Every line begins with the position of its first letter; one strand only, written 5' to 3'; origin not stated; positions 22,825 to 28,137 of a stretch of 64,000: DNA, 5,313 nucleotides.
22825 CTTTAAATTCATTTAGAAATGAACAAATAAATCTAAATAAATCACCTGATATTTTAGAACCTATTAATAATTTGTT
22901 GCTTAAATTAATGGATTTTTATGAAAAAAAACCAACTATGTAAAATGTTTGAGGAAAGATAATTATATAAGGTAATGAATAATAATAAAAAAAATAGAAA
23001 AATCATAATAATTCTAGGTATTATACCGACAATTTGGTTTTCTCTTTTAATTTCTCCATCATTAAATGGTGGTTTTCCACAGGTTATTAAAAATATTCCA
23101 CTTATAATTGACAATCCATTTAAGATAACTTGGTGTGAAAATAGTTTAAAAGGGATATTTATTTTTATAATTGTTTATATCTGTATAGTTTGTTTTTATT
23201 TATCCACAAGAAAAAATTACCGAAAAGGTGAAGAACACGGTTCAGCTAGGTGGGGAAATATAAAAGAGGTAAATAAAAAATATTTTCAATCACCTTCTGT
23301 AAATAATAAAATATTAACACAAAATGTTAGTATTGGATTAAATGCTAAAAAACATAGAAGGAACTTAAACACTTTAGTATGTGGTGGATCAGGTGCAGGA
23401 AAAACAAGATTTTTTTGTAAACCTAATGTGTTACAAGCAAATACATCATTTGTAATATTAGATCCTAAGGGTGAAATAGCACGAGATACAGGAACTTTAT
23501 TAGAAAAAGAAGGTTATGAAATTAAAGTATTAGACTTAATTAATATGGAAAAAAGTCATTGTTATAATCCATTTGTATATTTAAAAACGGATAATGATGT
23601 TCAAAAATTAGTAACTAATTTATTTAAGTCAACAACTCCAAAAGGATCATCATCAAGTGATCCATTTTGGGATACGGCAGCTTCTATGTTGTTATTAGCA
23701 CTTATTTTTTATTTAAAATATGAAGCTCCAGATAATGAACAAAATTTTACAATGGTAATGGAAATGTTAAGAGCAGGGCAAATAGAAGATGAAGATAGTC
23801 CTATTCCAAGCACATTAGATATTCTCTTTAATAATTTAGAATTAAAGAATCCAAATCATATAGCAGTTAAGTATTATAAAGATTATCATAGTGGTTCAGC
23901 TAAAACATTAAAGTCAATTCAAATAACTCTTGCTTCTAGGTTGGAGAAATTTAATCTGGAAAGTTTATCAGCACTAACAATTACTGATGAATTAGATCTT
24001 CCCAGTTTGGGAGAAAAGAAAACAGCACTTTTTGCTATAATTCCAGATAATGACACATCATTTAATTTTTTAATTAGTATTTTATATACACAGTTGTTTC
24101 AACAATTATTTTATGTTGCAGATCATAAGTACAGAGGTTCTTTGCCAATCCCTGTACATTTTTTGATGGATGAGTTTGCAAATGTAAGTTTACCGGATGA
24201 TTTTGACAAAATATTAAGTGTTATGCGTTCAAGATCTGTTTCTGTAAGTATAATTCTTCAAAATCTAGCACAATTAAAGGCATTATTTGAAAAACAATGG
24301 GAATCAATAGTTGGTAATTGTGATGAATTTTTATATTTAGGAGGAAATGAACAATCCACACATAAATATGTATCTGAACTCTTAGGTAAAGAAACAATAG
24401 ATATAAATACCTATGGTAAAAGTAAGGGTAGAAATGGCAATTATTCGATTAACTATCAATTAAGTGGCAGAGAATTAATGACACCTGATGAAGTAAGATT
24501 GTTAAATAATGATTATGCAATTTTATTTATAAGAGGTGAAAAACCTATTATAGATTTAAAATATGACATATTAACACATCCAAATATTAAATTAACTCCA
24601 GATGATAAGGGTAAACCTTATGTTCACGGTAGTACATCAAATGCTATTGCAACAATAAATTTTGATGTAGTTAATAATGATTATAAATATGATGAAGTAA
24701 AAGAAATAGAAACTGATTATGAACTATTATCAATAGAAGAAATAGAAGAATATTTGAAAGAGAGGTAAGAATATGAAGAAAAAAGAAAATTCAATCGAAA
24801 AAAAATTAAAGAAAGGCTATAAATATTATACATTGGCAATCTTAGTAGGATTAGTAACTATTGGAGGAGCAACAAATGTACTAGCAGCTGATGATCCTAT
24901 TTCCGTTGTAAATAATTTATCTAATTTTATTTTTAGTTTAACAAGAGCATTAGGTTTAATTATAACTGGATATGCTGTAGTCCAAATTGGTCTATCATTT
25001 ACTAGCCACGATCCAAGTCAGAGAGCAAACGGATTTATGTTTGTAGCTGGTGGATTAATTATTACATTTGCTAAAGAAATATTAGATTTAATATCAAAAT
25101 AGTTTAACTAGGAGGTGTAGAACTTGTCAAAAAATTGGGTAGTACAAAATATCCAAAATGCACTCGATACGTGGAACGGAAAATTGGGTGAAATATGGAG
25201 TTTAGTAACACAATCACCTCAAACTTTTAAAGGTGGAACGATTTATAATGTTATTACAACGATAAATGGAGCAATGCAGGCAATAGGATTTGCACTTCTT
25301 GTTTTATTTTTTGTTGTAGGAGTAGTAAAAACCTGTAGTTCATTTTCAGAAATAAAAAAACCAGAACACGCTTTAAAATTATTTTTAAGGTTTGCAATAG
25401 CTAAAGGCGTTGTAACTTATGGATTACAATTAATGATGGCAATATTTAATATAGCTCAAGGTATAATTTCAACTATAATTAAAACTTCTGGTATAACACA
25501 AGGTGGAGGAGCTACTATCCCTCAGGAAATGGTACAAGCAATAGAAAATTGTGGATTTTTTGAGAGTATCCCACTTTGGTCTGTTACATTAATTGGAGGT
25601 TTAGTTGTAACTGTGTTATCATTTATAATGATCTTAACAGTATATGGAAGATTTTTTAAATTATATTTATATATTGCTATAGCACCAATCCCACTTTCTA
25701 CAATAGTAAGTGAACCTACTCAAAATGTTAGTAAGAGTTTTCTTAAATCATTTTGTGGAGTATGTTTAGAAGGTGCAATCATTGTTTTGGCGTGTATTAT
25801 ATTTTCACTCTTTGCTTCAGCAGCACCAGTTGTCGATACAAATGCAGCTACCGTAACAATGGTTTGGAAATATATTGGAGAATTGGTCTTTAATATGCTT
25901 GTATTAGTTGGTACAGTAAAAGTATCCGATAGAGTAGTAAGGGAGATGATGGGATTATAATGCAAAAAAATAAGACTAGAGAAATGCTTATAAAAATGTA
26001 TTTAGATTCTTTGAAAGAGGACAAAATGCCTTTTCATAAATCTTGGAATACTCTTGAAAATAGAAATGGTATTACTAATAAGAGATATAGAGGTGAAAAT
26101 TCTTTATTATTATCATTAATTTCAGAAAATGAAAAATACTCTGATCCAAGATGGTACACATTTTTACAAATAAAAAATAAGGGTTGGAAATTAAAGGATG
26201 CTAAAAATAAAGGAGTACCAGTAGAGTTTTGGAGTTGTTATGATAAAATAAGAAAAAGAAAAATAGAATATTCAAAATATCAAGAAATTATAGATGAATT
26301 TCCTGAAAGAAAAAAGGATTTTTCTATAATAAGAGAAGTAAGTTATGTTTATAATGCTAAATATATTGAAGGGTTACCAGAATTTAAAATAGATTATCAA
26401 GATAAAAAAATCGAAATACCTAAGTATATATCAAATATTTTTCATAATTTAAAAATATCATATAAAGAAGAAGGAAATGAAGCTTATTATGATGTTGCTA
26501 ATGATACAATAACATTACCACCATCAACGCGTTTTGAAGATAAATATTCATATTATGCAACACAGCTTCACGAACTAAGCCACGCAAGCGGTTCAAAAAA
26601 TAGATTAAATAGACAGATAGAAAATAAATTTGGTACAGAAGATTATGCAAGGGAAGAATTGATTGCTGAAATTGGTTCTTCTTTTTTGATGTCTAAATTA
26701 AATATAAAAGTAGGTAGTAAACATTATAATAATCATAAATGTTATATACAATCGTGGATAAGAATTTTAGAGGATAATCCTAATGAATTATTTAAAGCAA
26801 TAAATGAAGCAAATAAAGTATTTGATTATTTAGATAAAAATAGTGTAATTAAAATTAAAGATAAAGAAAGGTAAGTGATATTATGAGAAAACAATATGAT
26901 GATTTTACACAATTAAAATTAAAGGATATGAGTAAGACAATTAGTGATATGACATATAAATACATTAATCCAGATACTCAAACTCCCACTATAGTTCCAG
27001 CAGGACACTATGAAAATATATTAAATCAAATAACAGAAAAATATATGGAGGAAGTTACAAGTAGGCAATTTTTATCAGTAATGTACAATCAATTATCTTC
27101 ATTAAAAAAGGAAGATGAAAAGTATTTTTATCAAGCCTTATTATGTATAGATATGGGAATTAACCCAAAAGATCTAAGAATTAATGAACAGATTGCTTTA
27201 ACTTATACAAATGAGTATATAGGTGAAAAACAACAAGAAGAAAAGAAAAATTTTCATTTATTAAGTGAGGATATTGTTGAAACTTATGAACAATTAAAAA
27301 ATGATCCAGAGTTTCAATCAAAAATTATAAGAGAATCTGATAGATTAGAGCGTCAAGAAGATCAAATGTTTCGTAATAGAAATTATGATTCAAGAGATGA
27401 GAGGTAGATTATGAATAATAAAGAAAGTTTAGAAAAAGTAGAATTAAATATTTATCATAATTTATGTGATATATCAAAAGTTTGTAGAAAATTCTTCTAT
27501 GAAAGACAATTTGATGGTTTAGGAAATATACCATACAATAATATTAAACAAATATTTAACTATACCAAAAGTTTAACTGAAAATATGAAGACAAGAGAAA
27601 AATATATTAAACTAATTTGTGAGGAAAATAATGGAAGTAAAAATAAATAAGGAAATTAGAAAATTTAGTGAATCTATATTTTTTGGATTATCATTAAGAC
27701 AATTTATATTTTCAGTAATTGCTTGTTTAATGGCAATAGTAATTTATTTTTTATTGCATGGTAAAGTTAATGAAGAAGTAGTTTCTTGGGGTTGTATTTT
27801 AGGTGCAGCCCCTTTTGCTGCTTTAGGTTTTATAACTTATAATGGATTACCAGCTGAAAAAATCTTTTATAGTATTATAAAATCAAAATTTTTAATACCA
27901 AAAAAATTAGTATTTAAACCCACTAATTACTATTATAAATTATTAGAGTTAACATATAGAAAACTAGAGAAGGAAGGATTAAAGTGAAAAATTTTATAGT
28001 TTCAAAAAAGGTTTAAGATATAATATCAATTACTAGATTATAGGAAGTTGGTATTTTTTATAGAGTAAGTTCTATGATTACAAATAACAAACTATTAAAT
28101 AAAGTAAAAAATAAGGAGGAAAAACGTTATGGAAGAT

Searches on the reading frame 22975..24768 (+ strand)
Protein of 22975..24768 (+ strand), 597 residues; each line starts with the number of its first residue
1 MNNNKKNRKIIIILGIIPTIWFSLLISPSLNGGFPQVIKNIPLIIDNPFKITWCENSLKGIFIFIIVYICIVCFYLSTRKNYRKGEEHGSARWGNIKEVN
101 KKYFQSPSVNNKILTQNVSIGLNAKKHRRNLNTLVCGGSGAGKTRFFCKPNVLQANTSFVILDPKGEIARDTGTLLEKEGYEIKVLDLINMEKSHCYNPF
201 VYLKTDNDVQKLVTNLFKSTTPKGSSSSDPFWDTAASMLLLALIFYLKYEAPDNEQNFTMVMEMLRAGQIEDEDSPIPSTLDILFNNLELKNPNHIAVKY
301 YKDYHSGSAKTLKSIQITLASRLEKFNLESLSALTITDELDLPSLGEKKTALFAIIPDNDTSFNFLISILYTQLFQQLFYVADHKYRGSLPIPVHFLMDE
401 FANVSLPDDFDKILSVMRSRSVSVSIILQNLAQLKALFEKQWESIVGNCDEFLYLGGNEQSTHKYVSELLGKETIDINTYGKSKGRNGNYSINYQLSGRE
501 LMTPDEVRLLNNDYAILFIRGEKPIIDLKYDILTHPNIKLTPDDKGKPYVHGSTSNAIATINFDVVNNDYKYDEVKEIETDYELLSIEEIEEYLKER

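Call 14: search_protein_families(library=pfam, proteins=[window:22975-24768:+], max_evalue=0.01)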
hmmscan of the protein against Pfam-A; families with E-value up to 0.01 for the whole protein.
window:22975-24768:+ (597 aa): 3 families
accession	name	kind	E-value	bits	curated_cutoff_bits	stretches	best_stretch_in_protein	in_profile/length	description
PF02534.20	T4SS-DNA_transf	-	2.1e-65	221.9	20.1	1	93-526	2-439/468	Type IV secretory system Conjugative DNA transfer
PF12696.13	TraG-D_C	-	2e-33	115.5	22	1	393-511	1-125/126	TraM recognition site of TraD and TraG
PF10412.15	TrwB_AAD_bind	-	2.2e-14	53.6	20.5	2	394-528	246-384/387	Type IV secretion-system coupling protein DNA-binding domain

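Call 48: search_protein_families(library=ncbifam, proteins=[window:22975-24768:+], max_evalue=0.001)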
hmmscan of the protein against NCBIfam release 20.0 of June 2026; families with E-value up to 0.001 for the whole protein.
window:22975-24768:+ (597 aa): 9 families
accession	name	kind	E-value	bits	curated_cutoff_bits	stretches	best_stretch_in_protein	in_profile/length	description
NF045973.1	conju_CD1115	equivalog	1.8e-154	514.9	250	1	111-538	1-441/442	VirD4-like conjugal transfer protein, CD1115 family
NF010472.0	PRK13897.1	equivalog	1e-26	93.7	728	1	44-529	77-547/657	type IV secretion system component VirD4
NF010424.0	PRK13850.1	equivalog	5.1e-22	77.8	681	1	65-525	70-523/670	type IV secretion system ATPase VirD4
NF010450.0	PRK13876.1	subfamily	5.4e-18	64.6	674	1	67-529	86-540/667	IncP-type conjugal transfer protein TraG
NF010394.0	PRK13822.1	subfamily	3.3e-17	62.5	443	1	133-525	227-614/643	conjugal transfer coupling protein TraG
TIGR02767.1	TraG-Ti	equivalog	1.7e-14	53.6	686.2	1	133-525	214-601/623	Ti-type conjugative transfer system protein TraG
TIGR02759.1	TraD_Ftype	equivalog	1.7e-14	53.5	521.35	2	394-538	409-557/566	type IV conjugative transfer system coupling protein TraD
NF010453.0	PRK13880.1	subfamily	2.6e-12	45.8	586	1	68-508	97-559/630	conjugal transfer coupling protein TraG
TIGR03743.1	SXT_TraD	subfamily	6.6e-09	34.7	366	1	387-489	474-584/636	conjugative transfer system coupling protein TraD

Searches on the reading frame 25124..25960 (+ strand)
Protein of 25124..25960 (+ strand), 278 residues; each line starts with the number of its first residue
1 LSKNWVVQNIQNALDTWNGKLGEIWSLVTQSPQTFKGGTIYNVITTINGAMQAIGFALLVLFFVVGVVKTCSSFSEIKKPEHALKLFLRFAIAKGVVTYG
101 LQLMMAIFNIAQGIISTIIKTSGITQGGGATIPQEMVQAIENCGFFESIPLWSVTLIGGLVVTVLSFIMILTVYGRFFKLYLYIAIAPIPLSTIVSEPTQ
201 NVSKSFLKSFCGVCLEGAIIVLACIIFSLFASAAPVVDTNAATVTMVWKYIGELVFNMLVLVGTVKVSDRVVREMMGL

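Call 15: search_protein_families(library=pfam, proteins=[window:25124-25960:+], max_evalue=0.01)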
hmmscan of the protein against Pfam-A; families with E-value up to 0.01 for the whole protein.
window:25124-25960:+ (278 aa): 1 family
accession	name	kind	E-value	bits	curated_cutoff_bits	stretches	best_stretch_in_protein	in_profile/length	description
PF19478.4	TrbL_2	-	0.00017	21.9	27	1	19-188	3-174/174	TrbL/VirB6 plasmid conjugal transfer like protein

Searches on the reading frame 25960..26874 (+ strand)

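Call 15: search_protein_families(library=pfam, proteins=[window:25960-26874:+], max_evalue=0.01)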
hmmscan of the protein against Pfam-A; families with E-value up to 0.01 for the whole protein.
window:25960-26874:+ (304 aa): 2 families
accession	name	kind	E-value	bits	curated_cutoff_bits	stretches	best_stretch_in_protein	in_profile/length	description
PF18818.7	MPTase-PolyVal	-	8.9e-39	132.9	27.5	1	158-281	4-124/126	Zincin-like metallopeptidase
PF08401.16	ArdcN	-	4.9e-15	56.3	22.6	1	6-106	3-102/123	N-terminal domain of anti-restriction factor ArdC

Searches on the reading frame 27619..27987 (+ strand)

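Call 47: search_protein_families(library=pfam, proteins=[window:27619-27987:+], max_evalue=0.01)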
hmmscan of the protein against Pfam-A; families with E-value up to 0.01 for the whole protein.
window:27619-27987:+ (122 aa): 1 family
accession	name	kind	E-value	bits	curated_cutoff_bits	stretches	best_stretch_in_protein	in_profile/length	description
PF12666.12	PrgI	-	2.4e-29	102.2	27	1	8-99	1-91/91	PrgI family protein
